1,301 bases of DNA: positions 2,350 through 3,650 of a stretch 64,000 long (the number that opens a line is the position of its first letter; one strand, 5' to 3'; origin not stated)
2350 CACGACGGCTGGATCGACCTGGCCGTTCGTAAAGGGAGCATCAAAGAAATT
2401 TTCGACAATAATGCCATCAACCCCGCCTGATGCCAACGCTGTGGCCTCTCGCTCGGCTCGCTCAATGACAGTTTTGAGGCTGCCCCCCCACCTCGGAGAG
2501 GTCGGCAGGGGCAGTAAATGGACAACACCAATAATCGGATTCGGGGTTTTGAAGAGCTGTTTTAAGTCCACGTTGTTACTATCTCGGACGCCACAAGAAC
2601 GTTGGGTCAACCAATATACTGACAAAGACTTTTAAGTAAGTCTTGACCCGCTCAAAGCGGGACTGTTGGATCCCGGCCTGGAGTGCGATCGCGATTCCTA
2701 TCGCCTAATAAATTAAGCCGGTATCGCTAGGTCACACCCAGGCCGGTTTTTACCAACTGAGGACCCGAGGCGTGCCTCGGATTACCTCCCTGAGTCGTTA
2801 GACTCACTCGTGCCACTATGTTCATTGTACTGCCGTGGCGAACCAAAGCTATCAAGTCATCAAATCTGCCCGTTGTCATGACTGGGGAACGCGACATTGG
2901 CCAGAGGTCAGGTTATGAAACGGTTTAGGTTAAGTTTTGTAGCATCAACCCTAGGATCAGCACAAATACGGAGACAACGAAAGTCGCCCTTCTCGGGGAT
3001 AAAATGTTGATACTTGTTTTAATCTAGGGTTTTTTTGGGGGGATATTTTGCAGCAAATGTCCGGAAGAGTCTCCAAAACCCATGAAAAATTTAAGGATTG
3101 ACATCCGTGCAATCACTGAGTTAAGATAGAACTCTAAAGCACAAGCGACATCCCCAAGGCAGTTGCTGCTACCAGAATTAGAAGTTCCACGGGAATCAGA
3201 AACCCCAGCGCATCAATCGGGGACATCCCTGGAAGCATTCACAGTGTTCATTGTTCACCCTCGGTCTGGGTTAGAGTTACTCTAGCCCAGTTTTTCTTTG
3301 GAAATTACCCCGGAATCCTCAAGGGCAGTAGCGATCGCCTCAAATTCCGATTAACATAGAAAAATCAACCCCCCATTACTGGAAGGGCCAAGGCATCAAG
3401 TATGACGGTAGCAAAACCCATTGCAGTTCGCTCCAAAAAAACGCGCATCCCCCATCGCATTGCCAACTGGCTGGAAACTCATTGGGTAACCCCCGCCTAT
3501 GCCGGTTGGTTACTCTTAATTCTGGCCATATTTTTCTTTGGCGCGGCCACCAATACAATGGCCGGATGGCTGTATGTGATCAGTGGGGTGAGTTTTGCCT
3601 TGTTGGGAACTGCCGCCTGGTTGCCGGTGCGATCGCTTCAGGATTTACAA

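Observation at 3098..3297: Promoter-plus-terminator-delimited ~165-nt non-coding transcript candidate in the btpA / DUF58 divergent intergenic region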

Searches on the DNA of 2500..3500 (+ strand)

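Call 5: search_rna_families(source=window, start=2500, end=3500, threshold=evalue, max_evalue=10, show_alignments=3)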
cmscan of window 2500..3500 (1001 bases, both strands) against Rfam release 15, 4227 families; matches with E-value up to 10: 3.
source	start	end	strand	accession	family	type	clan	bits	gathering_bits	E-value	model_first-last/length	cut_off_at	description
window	3025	3083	+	RF00968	mir-626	Gene; miRNA;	-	18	70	1.4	1-84/84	no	mir-626 microRNA precursor family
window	3216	3345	-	RF00492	SCARNA17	Gene; snRNA; snoRNA; scaRNA;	-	14.6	75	9.5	1-144/144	no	small Cajal body-specific RNA 17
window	2645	2724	+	RF00518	speF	Cis-reg; leader;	-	11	37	4.2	1-153/153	no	speF leader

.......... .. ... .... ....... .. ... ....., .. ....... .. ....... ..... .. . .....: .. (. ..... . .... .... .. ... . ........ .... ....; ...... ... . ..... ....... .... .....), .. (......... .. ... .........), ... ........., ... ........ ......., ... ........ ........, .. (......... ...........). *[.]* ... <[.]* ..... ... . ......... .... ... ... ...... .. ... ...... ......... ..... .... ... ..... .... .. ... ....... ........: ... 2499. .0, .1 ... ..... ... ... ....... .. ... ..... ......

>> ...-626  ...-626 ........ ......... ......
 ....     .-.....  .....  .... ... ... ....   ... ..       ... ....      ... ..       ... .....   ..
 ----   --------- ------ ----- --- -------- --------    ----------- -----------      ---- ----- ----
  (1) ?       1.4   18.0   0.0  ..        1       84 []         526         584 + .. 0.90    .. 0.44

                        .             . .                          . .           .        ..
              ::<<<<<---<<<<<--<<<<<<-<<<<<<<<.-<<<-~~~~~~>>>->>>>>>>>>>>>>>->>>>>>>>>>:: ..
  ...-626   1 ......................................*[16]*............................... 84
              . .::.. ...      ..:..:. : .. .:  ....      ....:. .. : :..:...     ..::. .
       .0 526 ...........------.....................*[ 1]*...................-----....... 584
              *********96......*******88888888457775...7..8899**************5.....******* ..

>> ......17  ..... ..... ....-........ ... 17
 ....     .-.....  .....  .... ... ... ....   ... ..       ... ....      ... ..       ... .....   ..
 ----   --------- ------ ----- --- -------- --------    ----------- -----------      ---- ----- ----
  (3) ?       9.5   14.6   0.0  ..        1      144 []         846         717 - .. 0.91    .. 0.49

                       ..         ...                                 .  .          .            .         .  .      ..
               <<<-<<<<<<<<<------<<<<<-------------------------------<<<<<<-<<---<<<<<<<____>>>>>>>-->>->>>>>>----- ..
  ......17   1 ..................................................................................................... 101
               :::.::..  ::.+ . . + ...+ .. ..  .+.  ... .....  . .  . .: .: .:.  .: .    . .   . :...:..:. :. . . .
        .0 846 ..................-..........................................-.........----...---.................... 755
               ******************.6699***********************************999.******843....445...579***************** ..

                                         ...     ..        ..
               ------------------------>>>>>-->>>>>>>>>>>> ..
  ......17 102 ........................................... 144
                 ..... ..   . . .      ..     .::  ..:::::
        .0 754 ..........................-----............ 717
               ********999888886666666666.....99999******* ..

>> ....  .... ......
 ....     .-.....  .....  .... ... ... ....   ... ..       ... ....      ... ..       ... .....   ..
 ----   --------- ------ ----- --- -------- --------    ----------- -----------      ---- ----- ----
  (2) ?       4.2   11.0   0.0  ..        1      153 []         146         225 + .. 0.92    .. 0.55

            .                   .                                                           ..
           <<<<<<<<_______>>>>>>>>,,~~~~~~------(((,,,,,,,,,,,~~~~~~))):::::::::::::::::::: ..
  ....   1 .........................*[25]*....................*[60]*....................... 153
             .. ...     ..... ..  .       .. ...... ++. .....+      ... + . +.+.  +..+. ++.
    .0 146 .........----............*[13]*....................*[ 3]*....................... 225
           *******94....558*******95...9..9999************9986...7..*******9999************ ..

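Call 27: build_rna_model(alignment_id=A3, structure=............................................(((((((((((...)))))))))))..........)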
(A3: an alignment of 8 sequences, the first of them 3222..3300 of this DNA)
Model R1 built from alignment A3 (8 sequences, 79 columns); structure: as given.
model positions 79; base pairs 11; branch points 0; effective number of sequences 1.5; information 0.716 bits per position. Calibrated on 0.2 Mb of random sequence (short: E-values are rough).
structure used (alignment columns):
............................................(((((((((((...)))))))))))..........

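Call 28: search_with_rna_model(model_id=R1, sources=[window, L001, L002, L003, L004, L005, L006, L007, L008, L009, L010, L011, L012, L013, L014, L015, L016, L017, L018, L019, L020], max_evalue=10)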
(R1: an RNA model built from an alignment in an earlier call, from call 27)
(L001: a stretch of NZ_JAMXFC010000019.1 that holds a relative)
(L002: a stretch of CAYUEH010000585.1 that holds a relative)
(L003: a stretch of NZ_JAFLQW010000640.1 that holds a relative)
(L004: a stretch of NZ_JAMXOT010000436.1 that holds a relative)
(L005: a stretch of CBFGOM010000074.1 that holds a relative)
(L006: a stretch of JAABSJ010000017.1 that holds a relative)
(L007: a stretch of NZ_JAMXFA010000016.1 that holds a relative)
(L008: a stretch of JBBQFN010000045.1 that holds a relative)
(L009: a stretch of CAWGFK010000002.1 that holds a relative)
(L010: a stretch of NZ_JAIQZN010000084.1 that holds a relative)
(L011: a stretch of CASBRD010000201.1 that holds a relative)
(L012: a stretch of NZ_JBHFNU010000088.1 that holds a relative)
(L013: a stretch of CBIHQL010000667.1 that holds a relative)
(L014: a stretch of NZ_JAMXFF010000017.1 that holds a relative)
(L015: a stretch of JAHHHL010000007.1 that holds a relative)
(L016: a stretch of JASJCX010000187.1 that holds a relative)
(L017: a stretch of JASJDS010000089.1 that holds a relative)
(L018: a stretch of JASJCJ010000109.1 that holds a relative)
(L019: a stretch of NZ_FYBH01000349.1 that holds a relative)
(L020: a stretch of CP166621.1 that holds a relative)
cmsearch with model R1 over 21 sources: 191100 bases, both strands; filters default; matches with E-value up to 10: 31.
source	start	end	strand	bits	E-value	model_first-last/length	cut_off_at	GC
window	3222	3300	+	111.5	2.5e-25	1-79/79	no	0.47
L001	2820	2898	+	110.4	4.9e-25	1-79/79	no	0.47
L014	2820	2898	+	109.9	6.3e-25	1-79/79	no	0.49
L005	2820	2898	+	109.2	9.5e-25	1-79/79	no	0.47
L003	2820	2898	+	108.2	1.6e-24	1-79/79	no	0.48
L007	2817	2895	+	108.1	1.8e-24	1-79/79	no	0.46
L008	2820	2898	+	106.9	3.4e-24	1-79/79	no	0.51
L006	2820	2898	+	102.1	5.4e-23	1-79/79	no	0.47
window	3266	3290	-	21.4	0.0035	45-69/79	no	0.52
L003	2864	2888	-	19.5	0.01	45-69/79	no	0.52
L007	2861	2885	-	19.5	0.01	45-69/79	no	0.52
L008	2864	2888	-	19.5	0.01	45-69/79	no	0.52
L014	2864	2888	-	19.5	0.01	45-69/79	no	0.52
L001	2864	2888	-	19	0.013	45-69/79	no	0.56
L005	2864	2888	-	19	0.013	45-69/79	no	0.56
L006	2864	2888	-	19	0.013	45-69/79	no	0.48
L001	6282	6317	-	13.8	0.25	45-76/79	no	0.44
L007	6338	6373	-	13.8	0.25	45-76/79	no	0.44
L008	6311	6346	-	13.8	0.25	45-76/79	no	0.44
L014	6282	6317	-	13.8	0.25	45-76/79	no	0.44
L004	4143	4178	-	13.3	0.34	45-76/79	no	0.47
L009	6354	6390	-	13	0.39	45-76/79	no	0.43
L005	6310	6346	-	12.9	0.41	45-76/79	no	0.46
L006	6641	6679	-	12.6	0.51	45-76/79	no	0.41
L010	4434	4492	-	9.5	2.8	1-79/79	no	0.46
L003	438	471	-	8.2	5.9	36-79/79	no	0.35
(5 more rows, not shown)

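Call 40: search_with_rna_model(model_id=R1, sources=[L033, L034, L035, L036, L037, L038, L039, L040], max_evalue=1, show_alignments=4)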
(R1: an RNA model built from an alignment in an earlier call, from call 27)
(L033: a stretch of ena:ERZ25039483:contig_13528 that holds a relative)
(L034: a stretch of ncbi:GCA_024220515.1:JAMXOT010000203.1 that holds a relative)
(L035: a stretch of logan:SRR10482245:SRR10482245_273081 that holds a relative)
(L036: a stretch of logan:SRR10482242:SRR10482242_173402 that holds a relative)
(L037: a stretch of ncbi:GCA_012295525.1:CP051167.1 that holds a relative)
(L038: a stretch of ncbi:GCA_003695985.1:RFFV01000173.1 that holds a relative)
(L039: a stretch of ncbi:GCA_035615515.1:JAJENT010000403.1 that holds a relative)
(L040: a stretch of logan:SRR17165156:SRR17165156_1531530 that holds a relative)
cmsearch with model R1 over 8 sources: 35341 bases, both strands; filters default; matches with E-value up to 1: 4.
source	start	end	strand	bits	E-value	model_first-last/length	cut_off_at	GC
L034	195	273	-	112.1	3.4e-26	1-79/79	no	0.49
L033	2273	2351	-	105.9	1.1e-24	1-79/79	no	0.49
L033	2283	2307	+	19.5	0.0018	45-69/79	no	0.52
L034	205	229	+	19.5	0.0018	45-69/79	no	0.52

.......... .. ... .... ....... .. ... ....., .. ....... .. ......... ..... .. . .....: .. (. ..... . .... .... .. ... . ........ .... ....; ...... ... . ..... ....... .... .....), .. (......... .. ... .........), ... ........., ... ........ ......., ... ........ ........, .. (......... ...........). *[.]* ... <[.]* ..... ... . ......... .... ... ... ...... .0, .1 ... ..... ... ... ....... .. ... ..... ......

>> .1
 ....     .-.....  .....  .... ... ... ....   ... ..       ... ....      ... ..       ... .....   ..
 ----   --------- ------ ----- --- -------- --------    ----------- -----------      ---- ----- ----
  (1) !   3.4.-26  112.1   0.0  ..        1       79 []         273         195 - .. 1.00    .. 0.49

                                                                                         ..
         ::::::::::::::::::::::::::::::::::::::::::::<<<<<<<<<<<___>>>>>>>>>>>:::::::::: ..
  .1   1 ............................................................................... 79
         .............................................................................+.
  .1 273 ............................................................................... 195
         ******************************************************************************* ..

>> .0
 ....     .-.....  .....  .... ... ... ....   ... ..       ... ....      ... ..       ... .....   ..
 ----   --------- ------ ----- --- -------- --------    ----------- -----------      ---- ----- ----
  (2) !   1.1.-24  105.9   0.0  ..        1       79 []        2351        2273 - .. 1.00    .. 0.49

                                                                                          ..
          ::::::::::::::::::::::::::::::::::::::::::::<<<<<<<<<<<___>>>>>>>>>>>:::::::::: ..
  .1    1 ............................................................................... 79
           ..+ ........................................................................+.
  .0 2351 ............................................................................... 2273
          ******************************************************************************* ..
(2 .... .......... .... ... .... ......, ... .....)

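Call 46: search_with_rna_model(model_id=R1, sources=[L041, L042, L043, L044, L045, L046, L047], max_evalue=1)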
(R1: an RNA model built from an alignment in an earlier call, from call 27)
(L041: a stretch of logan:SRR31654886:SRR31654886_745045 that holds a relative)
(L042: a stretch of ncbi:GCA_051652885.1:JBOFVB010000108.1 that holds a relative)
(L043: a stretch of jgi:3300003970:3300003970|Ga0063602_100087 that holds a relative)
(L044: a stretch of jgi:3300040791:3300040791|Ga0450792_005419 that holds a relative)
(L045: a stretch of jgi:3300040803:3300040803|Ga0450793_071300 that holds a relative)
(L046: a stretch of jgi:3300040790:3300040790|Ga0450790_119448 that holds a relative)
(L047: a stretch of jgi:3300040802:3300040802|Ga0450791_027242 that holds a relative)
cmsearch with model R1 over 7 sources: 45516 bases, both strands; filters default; matches with E-value up to 1: 12.
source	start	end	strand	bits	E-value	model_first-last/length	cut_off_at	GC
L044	2176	2254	-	109.1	2.4e-25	1-79/79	no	0.48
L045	2176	2254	-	109.1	2.4e-25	1-79/79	no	0.48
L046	2176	2254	-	109.1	2.4e-25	1-79/79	no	0.48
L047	2157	2235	-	109.1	2.4e-25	1-79/79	no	0.48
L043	2273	2351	-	108.2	3.9e-25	1-79/79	no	0.48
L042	1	78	-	82.1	1e-18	1-79/79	no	0.42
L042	10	34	+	27.8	2.2e-05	45-69/79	no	0.52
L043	2283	2307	+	19.5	0.0024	45-69/79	no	0.52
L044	2186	2210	+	19.5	0.0024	45-69/79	no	0.52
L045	2186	2210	+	19.5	0.0024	45-69/79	no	0.52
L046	2186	2210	+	19.5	0.0024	45-69/79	no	0.52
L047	2167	2191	+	19.5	0.0024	45-69/79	no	0.52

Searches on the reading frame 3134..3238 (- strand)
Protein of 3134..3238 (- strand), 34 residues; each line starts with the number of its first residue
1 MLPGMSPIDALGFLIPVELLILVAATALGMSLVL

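Call 33: search_protein_families(library=pfam, proteins=[window:3134-3238:-], max_evalue=0.01)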
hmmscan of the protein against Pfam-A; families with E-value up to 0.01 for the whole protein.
window:3134-3238:- (34 aa): 0 families
